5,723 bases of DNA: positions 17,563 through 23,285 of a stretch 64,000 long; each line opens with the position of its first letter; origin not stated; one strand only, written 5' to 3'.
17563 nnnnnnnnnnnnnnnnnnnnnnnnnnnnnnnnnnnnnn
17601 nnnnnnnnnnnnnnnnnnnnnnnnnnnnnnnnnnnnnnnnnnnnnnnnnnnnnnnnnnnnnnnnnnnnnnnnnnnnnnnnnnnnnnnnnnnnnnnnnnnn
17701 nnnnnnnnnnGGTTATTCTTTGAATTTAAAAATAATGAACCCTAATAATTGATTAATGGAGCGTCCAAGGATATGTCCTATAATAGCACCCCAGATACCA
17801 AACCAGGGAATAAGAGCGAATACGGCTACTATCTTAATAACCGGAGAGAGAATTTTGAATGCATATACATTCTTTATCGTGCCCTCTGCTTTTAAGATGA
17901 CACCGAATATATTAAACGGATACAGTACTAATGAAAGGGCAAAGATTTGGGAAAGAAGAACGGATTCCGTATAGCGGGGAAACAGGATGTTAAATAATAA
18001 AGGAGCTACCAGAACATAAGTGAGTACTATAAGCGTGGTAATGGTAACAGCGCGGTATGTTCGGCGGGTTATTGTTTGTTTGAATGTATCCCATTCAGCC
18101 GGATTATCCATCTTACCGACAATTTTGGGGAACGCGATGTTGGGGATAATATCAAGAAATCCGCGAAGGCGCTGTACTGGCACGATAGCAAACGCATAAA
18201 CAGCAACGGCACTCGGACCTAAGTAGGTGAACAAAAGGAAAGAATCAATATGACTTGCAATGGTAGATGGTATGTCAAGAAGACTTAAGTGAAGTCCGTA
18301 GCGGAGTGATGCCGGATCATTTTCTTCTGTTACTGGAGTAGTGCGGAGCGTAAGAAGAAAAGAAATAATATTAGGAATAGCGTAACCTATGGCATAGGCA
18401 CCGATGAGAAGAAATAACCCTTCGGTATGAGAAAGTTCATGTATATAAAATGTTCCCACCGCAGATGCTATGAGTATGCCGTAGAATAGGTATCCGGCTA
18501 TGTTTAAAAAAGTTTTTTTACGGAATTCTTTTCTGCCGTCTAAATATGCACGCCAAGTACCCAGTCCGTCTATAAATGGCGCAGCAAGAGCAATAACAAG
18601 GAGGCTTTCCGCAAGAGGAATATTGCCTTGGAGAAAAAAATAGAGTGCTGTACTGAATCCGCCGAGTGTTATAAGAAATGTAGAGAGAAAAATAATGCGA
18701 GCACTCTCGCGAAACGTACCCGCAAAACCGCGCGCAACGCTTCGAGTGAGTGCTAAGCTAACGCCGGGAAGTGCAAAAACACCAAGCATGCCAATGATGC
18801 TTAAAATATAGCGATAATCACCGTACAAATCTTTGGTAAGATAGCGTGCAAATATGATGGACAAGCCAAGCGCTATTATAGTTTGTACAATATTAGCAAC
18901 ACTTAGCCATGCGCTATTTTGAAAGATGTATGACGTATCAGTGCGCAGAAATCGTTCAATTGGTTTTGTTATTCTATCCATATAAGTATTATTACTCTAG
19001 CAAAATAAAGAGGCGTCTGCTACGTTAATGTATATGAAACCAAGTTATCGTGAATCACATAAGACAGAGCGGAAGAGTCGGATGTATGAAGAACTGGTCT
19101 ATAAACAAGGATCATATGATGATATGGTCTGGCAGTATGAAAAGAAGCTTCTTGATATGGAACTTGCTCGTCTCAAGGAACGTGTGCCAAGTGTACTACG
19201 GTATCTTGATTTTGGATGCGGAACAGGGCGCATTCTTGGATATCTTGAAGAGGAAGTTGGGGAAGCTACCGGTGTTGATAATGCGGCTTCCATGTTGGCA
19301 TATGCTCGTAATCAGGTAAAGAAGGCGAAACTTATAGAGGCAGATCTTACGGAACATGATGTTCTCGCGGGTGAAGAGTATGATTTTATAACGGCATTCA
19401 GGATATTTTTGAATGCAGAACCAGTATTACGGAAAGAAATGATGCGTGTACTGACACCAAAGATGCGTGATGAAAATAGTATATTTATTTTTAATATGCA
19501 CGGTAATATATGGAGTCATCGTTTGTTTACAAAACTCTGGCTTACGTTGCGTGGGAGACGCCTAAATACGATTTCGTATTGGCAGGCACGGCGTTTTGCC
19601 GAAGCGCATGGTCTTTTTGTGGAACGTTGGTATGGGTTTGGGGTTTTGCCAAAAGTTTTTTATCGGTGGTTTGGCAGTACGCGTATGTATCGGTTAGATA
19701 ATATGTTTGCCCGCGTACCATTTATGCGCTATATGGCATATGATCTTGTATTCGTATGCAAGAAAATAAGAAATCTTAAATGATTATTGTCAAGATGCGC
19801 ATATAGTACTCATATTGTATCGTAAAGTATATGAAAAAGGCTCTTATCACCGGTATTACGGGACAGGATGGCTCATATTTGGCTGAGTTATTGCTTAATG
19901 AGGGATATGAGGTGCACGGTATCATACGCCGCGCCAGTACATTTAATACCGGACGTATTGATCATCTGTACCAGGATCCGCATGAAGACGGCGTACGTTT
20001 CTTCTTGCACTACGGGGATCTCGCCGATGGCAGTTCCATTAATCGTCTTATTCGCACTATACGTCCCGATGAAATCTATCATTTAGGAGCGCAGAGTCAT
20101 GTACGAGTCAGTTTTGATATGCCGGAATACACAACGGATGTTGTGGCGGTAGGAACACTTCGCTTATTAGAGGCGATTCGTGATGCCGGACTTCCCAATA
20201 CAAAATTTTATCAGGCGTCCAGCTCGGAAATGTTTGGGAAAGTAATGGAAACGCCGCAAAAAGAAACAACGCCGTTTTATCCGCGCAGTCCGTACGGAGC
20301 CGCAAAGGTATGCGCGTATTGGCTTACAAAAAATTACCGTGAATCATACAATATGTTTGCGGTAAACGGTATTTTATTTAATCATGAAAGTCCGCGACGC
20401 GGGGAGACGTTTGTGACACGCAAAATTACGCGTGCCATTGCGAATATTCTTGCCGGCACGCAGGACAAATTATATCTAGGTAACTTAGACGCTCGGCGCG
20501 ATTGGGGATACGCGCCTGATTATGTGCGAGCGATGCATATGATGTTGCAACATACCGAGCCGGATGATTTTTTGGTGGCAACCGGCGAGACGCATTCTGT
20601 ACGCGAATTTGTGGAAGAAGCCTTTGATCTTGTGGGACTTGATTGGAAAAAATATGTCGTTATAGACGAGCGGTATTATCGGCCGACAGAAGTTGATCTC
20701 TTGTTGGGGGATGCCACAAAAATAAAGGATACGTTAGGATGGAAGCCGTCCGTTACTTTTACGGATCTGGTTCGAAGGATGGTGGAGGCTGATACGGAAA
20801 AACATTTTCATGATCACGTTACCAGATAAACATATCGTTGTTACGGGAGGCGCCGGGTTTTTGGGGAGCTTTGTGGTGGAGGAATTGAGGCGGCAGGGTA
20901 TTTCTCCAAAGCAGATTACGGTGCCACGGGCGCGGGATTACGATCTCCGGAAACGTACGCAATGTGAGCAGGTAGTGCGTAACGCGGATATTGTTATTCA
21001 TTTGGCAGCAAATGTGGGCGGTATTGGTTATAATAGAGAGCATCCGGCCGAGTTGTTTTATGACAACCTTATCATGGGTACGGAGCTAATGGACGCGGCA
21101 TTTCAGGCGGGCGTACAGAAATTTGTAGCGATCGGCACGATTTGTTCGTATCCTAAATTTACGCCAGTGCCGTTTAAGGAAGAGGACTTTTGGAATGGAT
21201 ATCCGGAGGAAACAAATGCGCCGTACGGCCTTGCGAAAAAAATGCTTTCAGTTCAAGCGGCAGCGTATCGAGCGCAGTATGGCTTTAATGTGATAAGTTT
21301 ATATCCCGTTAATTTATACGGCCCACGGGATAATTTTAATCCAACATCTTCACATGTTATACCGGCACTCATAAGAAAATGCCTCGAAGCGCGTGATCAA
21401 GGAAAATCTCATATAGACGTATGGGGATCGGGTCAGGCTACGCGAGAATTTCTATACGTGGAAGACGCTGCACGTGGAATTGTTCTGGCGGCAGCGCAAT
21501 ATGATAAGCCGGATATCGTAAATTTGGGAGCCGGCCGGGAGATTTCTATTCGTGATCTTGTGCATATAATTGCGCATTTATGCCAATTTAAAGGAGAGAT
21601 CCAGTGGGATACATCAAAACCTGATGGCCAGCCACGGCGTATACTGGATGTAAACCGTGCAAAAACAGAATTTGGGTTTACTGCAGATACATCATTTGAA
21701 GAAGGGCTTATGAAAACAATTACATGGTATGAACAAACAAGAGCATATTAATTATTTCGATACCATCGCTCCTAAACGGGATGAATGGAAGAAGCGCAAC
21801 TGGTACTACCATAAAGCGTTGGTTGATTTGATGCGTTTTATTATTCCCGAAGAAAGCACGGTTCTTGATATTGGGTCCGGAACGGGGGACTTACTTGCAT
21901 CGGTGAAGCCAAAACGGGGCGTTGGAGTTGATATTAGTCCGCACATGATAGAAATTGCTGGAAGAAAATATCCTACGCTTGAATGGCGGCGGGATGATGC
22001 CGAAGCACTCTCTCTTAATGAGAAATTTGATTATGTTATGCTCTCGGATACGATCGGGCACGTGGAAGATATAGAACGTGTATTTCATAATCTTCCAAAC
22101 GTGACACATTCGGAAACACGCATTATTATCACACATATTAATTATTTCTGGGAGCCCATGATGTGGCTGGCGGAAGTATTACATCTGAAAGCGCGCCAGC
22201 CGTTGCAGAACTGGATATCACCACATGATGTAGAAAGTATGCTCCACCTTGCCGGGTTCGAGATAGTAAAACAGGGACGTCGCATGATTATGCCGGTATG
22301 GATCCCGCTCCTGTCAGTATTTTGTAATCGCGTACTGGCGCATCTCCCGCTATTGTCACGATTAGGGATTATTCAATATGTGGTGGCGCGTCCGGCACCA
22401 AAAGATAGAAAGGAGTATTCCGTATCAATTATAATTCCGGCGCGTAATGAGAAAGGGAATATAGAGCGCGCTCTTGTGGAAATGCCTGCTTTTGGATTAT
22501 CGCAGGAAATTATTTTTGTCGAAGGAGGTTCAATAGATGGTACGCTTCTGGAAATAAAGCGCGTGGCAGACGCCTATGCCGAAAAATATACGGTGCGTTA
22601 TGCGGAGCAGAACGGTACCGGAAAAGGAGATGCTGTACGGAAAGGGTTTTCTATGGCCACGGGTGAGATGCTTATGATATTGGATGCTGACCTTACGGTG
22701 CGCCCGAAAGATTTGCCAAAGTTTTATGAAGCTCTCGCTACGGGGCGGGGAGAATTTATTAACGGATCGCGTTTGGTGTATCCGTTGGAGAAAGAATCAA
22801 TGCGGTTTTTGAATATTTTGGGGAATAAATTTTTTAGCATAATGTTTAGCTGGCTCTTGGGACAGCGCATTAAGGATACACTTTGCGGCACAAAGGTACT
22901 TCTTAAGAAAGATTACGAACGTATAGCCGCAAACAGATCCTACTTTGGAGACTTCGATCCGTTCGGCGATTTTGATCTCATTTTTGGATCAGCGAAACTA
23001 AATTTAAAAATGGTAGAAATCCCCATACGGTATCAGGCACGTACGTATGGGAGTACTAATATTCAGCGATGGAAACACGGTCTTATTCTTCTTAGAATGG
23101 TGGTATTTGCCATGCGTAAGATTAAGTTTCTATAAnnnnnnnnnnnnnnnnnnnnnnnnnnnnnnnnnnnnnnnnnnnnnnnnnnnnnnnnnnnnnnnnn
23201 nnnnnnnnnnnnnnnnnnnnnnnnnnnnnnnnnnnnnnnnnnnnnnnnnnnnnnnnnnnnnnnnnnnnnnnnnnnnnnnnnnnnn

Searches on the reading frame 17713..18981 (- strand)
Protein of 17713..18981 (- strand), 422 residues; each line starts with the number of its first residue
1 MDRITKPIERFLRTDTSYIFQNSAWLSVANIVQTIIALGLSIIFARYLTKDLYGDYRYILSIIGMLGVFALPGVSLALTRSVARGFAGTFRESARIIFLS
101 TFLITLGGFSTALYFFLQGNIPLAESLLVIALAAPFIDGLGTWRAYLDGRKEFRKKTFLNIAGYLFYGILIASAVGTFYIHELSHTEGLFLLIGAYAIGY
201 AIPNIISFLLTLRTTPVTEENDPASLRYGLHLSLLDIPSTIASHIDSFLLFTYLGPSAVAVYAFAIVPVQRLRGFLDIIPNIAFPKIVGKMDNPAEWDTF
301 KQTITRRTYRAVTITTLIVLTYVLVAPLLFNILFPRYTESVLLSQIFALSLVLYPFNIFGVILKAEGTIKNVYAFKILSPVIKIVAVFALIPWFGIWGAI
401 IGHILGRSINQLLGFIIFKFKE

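Call 11: search_protein_families(library=pfam, proteins=[window:17713-18981:-], max_evalue=0.001)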
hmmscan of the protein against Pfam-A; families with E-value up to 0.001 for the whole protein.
window:17713-18981:- (422 aa): 1 family
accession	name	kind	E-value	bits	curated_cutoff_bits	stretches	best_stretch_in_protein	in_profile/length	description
PF01943.22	Polysacc_synt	-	2.2e-17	63.8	28.2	1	20-285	2-268/274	Polysaccharide biosynthesis protein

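Call 72: search_protein_families(library=ncbifam, proteins=[window:17713-18981:-], max_evalue=1e-8)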
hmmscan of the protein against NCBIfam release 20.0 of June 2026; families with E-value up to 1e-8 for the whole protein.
window:17713-18981:- (422 aa): 0 families

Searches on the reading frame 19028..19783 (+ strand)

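Call 11: search_protein_families(library=pfam, proteins=[window:19028-19783:+], max_evalue=0.001)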
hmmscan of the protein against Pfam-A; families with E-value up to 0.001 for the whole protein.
window:19028-19783:+ (251 aa): 6 families
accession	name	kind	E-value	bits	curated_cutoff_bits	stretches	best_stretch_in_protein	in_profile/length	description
PF13649.12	Methyltransf_25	-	5.4e-13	49.9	27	1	60-144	2-95/97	Methyltransferase domain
PF08241.18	Methyltransf_11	-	6.5e-12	46.4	21.2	1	60-144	1-89/95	Methyltransferase domain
PF13847.12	Methyltransf_31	-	2e-09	37.7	27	1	57-146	5-105/145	Methyltransferase domain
PF08242.18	Methyltransf_12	-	3e-08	34.7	30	1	60-130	1-78/98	Methyltransferase domain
PF13489.12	Methyltransf_23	-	1.6e-07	31.7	27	1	37-127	4-91/164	Methyltransferase domain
PF05175.20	MTS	-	0.00025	21.2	23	1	58-121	34-102/170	Methyltransferase small domain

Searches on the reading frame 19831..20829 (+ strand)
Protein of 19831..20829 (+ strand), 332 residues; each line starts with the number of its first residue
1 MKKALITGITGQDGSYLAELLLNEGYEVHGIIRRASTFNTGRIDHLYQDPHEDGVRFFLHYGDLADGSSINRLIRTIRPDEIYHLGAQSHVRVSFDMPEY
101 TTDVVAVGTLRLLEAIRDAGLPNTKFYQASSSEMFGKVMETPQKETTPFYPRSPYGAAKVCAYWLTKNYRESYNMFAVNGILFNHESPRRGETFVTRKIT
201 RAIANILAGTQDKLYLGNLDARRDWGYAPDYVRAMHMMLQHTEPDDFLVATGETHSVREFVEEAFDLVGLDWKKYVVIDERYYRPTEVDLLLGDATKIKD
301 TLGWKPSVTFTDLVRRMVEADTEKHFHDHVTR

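Call 72: search_protein_families(library=ncbifam, proteins=[window:19831-20829:+], max_evalue=1e-8)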
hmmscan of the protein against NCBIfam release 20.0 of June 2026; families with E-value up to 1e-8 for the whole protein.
window:19831-20829:+ (332 aa): 11 families
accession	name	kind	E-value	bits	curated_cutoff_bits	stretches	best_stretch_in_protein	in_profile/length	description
TIGR01472.1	gmd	equivalog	2.4e-166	553.1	415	1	2-323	1-340/342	GDP-mannose 4,6-dehydratase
TIGR01181.1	dTDP_gluc_dehyt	equivalog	3.9e-36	124.8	365.1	1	4-319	2-309/321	dTDP-glucose 4,6-dehydratase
TIGR04180.1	EDH_00030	hypoth_equivalog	1.2e-35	123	475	1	5-308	2-296/297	NAD-dependent 4,6-dehydratase LegB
TIGR01179.1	galE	equivalog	2.6e-25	89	262.3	1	4-313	2-317/332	UDP-glucose 4-epimerase GalE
TIGR02622.1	CDP_4_6_dhtase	equivalog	2.3e-24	86.2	278.45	1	2-174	5-173/352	CDP-glucose 4,6-dehydratase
NF007582.0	PRK10217.1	equivalog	8.1e-24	84.4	698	1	1-319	1-329/355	dTDP-glucose 4,6-dehydratase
NF007490.0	PRK10084.1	subfamily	2e-20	73.1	649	1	3-320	2-333/361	dTDP-glucose 4,6-dehydratase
NF043036.1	ErythonDh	equivalog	1.3e-11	44.3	325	1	3-169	2-163/321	D-erythronate dehydrogenase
NF011728.1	PRK15181.1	equivalog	9.6e-11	41.3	760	1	2-325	16-341/348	Vi polysaccharide biosynthesis UDP-N-acetylglucosaminuronic acid C-4 epimerase TviC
NF007956.0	PRK10675.1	subfamily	3.7e-09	36.2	394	0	4-164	3-158/338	UDP-glucose 4-epimerase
NF052578.1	StrlDmthSdmBMthl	equivalog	4e-09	36.7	600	0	4-276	3-253/328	sterol demethylase protein SdmB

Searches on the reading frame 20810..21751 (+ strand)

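Call 72: search_protein_families(library=ncbifam, proteins=[window:20810-21751:+], max_evalue=1e-8)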
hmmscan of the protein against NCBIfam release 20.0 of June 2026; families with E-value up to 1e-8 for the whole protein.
window:20810-21751:+ (313 aa): 13 families
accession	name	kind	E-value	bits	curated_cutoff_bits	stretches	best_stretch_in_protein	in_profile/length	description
NF047922.1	GDPFucSynFcl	equivalog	5.1e-85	285.6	500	1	6-310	2-304/308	GDP-L-fucose synthase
TIGR04180.1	EDH_00030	hypoth_equivalog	8.3e-30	103.9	475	1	45-270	57-268/297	NAD-dependent 4,6-dehydratase LegB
TIGR01181.1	dTDP_gluc_dehyt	equivalog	5e-27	94.8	365.1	1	45-312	58-316/321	dTDP-glucose 4,6-dehydratase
TIGR01179.1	galE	equivalog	1.3e-22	80.1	262.3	1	9-310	2-328/332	UDP-glucose 4-epimerase GalE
NF011728.1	PRK15181.1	equivalog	7.3e-20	71.3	760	1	44-308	76-338/348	Vi polysaccharide biosynthesis UDP-N-acetylglucosaminuronic acid C-4 epimerase TviC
NF007490.0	PRK10084.1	subfamily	8e-17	61.2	649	1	134-310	162-337/361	dTDP-glucose 4,6-dehydratase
TIGR02197.1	heptose_epim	equivalog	5e-16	58.7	274.6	1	9-266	1-268/316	ADP-glyceromanno-heptose 6-epimerase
NF007582.0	PRK10217.1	equivalog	1.3e-15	57.4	698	1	47-309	61-333/355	dTDP-glucose 4,6-dehydratase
NF007956.0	PRK10675.1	subfamily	2.4e-12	46.6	394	1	40-308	53-330/338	UDP-glucose 4-epimerase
NF042422.1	oxyalk_red_OleD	equivalog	7.2e-12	45.3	580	1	8-226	2-213/329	2-alkyl-3-oxoalkanoate reductase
TIGR03466.1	HpnA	hypoth_equivalog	2.6e-10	39.7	367.65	0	9-190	3-192/327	hopanoid-associated sugar epimerase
NF008360.0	PRK11150.1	equivalog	4.6e-09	35.9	452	0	138-256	139-252/310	ADP-glyceromanno-heptose 6-epimerase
NF042423.1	oxyalk_red_Shew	equivalog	4.6e-09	35.8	580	0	7-234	9-227/331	2-alkyl-3-oxoalkanoate reductase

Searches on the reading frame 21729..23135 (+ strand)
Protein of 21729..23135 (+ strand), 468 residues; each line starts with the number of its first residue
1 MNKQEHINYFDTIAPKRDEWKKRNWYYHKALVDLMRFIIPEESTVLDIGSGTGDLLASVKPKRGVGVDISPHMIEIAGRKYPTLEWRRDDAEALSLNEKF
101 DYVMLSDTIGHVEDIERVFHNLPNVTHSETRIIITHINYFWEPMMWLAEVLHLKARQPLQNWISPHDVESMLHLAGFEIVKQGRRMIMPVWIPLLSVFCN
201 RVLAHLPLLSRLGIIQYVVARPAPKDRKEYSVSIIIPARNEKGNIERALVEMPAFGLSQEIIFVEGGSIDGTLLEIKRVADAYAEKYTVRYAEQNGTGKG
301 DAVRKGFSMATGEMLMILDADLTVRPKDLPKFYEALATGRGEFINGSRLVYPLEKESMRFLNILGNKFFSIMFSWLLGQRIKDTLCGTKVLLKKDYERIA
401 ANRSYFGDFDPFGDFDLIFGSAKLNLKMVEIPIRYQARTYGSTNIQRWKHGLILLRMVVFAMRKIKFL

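Call 4: search_protein_families(library=pfam, proteins=[window:21729-23135:+], max_evalue=0.1)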
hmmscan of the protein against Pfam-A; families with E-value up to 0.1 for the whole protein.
window:21729-23135:+ (468 aa): 13 families
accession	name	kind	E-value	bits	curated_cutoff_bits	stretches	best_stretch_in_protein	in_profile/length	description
PF00535.33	Glycos_transf_2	-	5.8e-21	75.6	23.3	1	233-362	1-129/168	Glycosyl transferase family 2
PF13489.12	Methyltransf_23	-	2.2e-18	67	27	1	31-182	12-164/164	Methyltransferase domain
PF13649.12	Methyltransf_25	-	3.5e-13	50.5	27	1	45-125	1-92/97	Methyltransferase domain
PF13847.12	Methyltransf_31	-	3.1e-12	46.8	27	1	42-143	4-114/145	Methyltransferase domain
PF08241.18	Methyltransf_11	-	3.2e-12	47.4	21.2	1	46-133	1-94/95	Methyltransferase domain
PF08242.18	Methyltransf_12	-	7.6e-11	43.1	30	1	46-124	1-90/98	Methyltransferase domain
PF10111.15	Glyco_tranf_2_2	-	6.7e-09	36.1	27.3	1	233-373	1-146/276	Glycosyltransferase like family 2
PF07021.18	MetW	-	1.1e-06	28.9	21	1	36-142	8-116/193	Methionine biosynthesis protein MetW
PF13641.12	Glyco_tranf_2_3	-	3.8e-05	24.2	27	1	232-350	3-125/230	Glycosyltransferase like family 2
PF05401.17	NodS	-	0.0019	18.5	24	1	18-125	17-132/201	Nodulation protein S (NodS)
PF10294.15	Methyltransf_16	-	0.0031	17.7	21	1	81-136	102-157/174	Lysine methyltransferase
PF01209.24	Ubie_methyltran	-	0.0048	16.7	20.1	1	41-130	47-147/233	ubiE/COQ5 methyltransferase family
PF11390.13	FdsD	-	0.04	14.7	27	1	114-145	8-38/61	NADH-dependant formate dehydrogenase delta subunit FdsD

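Call 5: search_protein_families(library=ncbifam, proteins=[window:21729-23135:+], max_evalue=0.1)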
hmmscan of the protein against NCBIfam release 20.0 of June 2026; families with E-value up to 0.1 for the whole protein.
window:21729-23135:+ (468 aa): 37 families (the best 25 are shown)
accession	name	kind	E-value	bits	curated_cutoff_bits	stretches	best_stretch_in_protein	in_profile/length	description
TIGR04182.1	glyco_TIGR04182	equivalog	4.9e-29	101.6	325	1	232-457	2-213/293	S-layer glycoprotein N-glycosyltransferase AglJ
TIGR02021.1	BchM-ChlM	equivalog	2.2e-12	46.8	158.9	1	40-184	53-205/218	magnesium protoporphyrin IX methyltransferase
NF041391.1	DPhHxTase_Halo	equivalog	1.1e-11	44.2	375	1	283-447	40-194/213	dolichyl-phosphate hexose transferase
TIGR04283.1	glyco_like_mftF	equivalog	7.4e-11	42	182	1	232-330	1-90/221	TIGR04283 family arsenosugar biosynthesis glycosyltransferase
NF010496.0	PRK13915.1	equivalog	1.8e-10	40.4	262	1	227-323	28-128/307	glucosyl-3-phosphoglycerate synthase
TIGR03937.1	PgaC_IcaA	equivalog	3e-10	39.6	422.3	1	224-324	39-138/407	poly-beta-1,6-N-acetyl-D-glucosamine synthase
TIGR01934.1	MenG_MenH_UbiE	subfamily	3.1e-10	39.7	158.35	1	30-136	30-143/223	ubiquinone/menaquinone biosynthesis methyltransferase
TIGR02081.1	metW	equivalog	3.9e-10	39.6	189.5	1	37-144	9-117/194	methionine biosynthesis protein MetW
TIGR01983.1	UbiG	equivalog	4.2e-10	39.3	102.95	1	41-180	49-203/228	bifunctional 2-polyprenyl-6-hydroxyphenol methylase/3-demethylubiquinol 3-O-methyltransferase UbiG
NF047588.1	GlcsyltransPgfSStrep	equivalog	6.3e-10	38.8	500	1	232-405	3-173/308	glycosyltransferase PgfS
NF001244.0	PRK00216.1-5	equivalog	1.3e-09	37.7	216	1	3-136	6-155/236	bifunctional demethylmenaquinone methyltransferase/2-methoxy-6-polyprenyl-1,4-benzoquinol methylase UbiE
TIGR02072.1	BioC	equivalog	4.2e-09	36.6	184.95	1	30-136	22-134/244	malonyl-ACP O-methyltransferase BioC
NF045667.1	MTase_DVU1556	equivalog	6.8e-09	35.5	155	1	31-180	14-163/213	DVU_1556 family methyltransferase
TIGR03965.1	mycofact_glyco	equivalog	2.2e-08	33.4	280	1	210-340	55-183/467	mycofactocin biosynthesis glycosyltransferase MftF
NF041875.1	EPS_EpsD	equivalog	2.4e-08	33.8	370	1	232-336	1-104/325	exopolysaccharide biosynthesis glycosyltransferase EpsD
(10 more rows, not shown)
